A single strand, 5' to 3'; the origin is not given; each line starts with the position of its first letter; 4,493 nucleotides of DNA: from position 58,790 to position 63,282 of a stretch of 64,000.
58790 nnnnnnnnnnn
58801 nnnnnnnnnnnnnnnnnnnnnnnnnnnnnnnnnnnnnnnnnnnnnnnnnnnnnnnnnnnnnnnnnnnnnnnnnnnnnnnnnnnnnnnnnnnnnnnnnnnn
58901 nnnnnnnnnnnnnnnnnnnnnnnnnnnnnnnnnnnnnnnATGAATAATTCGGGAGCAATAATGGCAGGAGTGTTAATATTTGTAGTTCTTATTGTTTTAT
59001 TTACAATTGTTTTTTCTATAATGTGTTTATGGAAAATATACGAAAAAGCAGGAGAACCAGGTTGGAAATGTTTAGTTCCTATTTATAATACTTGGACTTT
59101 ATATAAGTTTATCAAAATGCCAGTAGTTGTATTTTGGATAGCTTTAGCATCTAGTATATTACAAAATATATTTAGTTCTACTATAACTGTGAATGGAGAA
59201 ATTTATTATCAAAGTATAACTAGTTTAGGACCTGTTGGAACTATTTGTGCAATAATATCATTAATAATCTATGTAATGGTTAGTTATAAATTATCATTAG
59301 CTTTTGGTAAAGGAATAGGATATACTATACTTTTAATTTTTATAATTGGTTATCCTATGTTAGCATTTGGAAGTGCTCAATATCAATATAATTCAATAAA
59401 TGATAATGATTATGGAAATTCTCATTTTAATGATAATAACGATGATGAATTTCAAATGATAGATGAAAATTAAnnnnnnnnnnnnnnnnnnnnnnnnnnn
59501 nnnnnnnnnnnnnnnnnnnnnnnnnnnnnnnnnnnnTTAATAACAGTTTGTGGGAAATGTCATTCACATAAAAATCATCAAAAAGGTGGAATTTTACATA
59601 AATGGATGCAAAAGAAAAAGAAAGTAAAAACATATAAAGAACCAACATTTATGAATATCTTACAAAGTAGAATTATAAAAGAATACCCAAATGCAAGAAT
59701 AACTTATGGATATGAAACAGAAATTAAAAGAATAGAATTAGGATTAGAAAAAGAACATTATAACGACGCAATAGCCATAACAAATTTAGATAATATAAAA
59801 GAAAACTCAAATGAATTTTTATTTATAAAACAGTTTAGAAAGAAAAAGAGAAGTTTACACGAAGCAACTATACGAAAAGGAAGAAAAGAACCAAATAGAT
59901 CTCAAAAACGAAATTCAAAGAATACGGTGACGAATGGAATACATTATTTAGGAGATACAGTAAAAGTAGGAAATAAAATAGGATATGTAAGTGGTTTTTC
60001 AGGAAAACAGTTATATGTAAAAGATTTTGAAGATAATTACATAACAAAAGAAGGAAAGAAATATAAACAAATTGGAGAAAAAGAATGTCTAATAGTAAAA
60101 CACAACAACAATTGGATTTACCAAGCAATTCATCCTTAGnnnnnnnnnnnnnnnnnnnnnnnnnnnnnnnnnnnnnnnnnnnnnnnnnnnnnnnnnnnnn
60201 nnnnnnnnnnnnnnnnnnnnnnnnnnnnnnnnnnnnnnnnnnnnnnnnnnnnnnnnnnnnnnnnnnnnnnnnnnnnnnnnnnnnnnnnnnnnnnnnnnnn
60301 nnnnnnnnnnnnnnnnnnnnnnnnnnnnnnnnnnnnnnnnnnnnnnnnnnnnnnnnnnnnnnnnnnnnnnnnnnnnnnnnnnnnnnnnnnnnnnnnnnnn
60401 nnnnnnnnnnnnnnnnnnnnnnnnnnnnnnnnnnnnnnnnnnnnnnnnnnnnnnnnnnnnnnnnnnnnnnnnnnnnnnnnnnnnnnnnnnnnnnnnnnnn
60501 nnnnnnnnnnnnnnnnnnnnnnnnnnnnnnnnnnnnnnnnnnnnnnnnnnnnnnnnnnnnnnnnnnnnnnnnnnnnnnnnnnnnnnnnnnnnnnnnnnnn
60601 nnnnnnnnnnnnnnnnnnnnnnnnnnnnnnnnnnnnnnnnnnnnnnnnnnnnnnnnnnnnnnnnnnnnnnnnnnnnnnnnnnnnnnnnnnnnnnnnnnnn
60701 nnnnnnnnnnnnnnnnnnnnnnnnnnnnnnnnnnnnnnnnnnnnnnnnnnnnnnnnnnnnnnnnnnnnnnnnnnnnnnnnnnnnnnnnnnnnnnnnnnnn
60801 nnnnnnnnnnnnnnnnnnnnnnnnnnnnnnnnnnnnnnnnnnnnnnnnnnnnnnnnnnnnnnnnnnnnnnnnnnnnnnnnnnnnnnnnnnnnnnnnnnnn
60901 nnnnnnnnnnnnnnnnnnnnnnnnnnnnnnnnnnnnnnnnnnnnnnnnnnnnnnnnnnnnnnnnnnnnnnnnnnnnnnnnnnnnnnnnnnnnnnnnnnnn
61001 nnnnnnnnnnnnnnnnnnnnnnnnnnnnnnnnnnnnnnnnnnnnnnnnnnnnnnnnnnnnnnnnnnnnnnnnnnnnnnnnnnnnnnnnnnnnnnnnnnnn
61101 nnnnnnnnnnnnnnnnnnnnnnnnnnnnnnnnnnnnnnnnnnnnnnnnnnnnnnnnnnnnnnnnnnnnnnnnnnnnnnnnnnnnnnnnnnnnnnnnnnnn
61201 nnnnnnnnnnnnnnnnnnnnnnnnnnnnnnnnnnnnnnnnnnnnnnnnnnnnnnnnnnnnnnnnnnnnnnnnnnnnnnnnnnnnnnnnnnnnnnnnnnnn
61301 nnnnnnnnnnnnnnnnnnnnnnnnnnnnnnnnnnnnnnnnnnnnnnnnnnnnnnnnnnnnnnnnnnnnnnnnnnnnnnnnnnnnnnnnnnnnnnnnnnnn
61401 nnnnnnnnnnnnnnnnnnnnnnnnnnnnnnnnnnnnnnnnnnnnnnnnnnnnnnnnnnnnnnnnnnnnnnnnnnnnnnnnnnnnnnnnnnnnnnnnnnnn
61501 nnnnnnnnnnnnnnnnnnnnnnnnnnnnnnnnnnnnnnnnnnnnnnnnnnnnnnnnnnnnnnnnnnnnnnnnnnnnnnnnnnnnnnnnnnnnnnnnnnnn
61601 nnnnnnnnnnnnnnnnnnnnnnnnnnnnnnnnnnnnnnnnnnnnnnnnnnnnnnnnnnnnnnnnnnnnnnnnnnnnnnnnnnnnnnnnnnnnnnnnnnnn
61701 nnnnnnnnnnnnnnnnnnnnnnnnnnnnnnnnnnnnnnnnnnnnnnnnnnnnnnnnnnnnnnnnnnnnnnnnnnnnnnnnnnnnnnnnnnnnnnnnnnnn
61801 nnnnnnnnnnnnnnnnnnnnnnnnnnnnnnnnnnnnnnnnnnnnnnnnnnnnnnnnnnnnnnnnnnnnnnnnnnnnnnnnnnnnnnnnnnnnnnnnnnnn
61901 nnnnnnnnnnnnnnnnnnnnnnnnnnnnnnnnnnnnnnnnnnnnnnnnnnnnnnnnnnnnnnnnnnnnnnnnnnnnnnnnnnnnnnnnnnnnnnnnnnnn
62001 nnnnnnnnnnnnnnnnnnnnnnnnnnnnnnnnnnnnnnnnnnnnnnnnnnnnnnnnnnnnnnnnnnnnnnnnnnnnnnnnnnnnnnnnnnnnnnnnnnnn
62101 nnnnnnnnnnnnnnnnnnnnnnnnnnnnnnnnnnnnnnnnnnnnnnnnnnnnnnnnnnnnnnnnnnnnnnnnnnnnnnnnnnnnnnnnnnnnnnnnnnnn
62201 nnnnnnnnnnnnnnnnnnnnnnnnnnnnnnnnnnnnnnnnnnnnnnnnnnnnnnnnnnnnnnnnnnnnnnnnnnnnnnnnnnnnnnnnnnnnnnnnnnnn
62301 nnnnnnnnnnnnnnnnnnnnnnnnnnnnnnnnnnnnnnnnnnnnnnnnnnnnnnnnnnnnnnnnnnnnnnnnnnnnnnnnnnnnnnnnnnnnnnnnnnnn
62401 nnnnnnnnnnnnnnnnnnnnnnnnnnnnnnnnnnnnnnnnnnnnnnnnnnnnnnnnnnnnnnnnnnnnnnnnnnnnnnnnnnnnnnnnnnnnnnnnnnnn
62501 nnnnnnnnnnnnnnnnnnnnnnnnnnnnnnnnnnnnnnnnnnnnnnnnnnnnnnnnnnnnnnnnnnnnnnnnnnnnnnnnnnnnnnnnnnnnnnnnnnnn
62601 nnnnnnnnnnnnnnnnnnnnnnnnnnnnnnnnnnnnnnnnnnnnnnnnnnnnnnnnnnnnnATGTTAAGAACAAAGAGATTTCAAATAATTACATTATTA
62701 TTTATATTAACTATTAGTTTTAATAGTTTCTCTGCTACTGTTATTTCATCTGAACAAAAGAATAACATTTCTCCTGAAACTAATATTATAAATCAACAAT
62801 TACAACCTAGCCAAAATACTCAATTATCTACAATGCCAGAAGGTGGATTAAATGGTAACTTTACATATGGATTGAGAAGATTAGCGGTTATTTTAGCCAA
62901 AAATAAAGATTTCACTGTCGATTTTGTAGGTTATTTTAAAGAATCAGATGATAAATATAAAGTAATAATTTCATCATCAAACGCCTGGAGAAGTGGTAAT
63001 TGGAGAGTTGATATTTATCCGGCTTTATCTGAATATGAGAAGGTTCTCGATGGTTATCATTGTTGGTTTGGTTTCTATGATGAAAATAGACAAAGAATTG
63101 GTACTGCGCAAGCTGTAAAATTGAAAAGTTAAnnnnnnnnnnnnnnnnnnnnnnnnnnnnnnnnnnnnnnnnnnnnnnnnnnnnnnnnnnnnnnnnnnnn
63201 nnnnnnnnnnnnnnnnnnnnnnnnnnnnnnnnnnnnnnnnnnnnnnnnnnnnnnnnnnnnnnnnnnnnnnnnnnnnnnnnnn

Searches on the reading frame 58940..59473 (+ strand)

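Call 66: search_protein_families(library=pfam, proteins=[window:58940-59473:+], max_evalue=0.001)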
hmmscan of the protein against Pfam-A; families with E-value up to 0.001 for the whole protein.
window:58940-59473:+ (177 aa): 1 family
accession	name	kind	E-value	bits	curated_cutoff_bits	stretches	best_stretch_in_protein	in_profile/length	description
PF18936.5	DUF5684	-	8.7e-09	36.3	27.4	1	42-149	1-79/81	Family of unknown function (DUF5684)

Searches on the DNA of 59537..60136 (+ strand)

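Call 62: search_rna_families(sources=[L166, L167], threshold=evalue, max_evalue=0.01)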
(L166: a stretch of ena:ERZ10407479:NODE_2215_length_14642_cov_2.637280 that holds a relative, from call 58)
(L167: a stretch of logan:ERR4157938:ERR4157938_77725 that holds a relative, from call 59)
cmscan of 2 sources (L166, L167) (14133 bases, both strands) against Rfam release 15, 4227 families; matches with E-value up to 0.01: 2.
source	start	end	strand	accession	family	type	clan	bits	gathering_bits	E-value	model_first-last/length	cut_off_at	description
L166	3522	3737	+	RF02033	HEARO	Gene;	-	137.7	83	3.6e-29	1-211/211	no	HNH endonuclease-associated RNA and ORF (HEARO) RNA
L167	4866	4924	+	RF03055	RAGATH-30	Gene; sRNA;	-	71.4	59.5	3e-12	1-59/59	no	RAGATH-30 RNA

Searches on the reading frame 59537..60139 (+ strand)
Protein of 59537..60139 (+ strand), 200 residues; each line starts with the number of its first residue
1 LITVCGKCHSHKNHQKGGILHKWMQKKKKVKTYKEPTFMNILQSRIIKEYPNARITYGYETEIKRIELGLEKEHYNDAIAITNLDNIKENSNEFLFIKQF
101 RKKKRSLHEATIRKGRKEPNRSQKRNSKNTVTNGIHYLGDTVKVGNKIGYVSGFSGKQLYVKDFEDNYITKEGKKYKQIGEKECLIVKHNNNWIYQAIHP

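Call 57: find_homologous_proteins(query=window:59537-60136:+, max_evalue=0.00001)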
Query window:59537-60136:+ (200 aa): 271 proteins with E <= 0.00001 among 356 candidates; the best 120 are listed.
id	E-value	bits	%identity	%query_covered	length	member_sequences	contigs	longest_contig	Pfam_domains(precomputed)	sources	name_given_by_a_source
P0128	1.3e-110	386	100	89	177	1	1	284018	-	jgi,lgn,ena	-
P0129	1.0e-69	252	60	98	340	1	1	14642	PF01844.30,PF14239.12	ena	-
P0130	1.2e-68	249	61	98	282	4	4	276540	PF01844.30,PF14279.13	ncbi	ncbi:HNH endonuclease [Enterococcus cecorum]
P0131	1.3e-68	249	59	98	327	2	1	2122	PF01844.30,PF14279.13,PF14239.12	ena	-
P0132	7.4e-68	246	61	100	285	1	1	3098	PF01844.30,PF14279.13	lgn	-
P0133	1.1e-66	243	57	98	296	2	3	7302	PF01844.30,PF14279.13,PF14239.12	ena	-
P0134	2.1e-66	242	57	98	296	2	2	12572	PF01844.30,PF14279.13,PF14239.12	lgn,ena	-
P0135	2.3e-66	241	58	99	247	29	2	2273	PF01844.30,PF14279.13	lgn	-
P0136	4.7e-66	240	60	99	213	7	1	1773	-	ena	-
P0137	1.6e-65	239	59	98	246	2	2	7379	PF01844.30,PF14279.13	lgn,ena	-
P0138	1.9e-65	238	60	98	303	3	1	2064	PF01844.30,PF14279.13,PF14239.12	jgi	jgi:hypothetical protein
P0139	2.2e-65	238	58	98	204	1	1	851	-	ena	-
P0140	2.3e-65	238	58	98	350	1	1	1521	PF01844.30,PF14279.13,PF14239.12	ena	-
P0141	2.4e-65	238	58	98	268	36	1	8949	PF01844.30,PF14279.13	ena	-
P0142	2.5e-65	238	60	98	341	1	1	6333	PF01844.30,PF14279.13,PF14239.12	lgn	-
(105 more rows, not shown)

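Call 58: find_encoding_contigs(protein=P0129, flank=4000, max_places=3)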
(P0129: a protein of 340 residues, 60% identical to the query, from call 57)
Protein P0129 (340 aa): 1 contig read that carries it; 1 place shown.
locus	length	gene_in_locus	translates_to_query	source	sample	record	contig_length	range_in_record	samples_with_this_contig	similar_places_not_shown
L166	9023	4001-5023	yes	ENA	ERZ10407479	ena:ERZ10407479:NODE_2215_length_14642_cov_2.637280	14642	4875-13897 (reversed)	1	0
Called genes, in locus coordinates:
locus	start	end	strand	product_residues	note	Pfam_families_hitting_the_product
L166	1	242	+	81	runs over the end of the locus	-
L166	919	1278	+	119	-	-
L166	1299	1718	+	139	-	-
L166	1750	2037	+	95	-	-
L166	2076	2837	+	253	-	-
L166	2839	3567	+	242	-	-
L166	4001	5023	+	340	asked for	PF14239:RRXRR, PF01844:HNH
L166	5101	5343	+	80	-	-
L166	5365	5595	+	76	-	-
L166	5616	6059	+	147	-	-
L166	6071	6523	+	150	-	-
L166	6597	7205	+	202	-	-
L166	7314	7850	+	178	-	-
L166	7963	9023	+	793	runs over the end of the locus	PF05673:DUF815 (faint), PF05496:RuvB_N (faint), PF00004:AAA, PF17866:AAA_lid_6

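Call 59: find_encoding_contigs(protein=P0142, flank=4000, max_places=3)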
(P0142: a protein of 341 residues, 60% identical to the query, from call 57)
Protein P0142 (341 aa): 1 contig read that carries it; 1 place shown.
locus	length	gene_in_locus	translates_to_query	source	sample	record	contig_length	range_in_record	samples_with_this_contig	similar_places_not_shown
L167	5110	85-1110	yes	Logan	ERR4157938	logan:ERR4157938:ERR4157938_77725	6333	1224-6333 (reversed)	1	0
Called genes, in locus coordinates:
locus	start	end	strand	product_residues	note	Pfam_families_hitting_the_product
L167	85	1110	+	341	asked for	PF14239:RRXRR, PF01844:HNH, PF14279:HNH_5 (weak)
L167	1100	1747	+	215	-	-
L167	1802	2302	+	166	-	-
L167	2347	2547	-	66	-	PF13443:HTH_26, PF01381:HTH_3 (faint)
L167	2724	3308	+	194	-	-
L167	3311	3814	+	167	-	-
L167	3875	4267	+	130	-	-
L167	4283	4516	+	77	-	-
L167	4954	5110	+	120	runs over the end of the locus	-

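Call 66: search_protein_families(library=pfam, proteins=[window:59537-60139:+], max_evalue=0.001)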
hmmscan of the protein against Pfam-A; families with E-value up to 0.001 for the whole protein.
window:59537-60139:+ (200 aa): 0 families

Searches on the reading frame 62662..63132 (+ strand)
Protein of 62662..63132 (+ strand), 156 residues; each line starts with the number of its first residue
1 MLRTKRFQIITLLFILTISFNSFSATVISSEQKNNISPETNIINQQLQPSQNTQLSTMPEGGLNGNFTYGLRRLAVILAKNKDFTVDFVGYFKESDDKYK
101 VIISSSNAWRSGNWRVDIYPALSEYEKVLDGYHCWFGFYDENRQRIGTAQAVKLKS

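Call 38: find_encoding_contigs(protein=window:62662-63132:+, flank=10000, max_places=4)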
Protein window:62662-63132:+ (156 aa): 2 contigs read that carry it; 2 places shown.
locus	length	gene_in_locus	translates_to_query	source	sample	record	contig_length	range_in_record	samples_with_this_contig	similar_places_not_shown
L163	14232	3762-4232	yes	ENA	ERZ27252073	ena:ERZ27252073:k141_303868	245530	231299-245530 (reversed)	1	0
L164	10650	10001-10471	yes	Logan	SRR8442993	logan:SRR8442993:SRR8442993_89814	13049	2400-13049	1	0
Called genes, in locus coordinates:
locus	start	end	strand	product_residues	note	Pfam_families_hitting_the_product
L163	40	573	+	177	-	PF18936:DUF5684 (weak)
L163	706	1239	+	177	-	-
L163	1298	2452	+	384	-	PF13421:Band_7_1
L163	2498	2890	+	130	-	-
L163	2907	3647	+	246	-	-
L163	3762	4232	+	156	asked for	-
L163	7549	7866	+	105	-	-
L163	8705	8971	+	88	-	-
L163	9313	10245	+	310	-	PF04480:DUF559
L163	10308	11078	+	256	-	PF11753:DUF3310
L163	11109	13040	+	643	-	-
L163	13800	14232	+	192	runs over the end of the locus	-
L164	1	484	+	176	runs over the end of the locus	-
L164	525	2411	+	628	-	PF00270:DEAD (faint), PF22527:DEXQc_Suv3, PF00271:Helicase_C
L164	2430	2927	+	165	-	-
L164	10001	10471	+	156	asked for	-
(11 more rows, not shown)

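Call 66: search_protein_families(library=pfam, proteins=[window:62662-63132:+], max_evalue=0.001)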
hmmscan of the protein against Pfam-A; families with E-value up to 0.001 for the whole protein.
window:62662-63132:+ (156 aa): 0 families
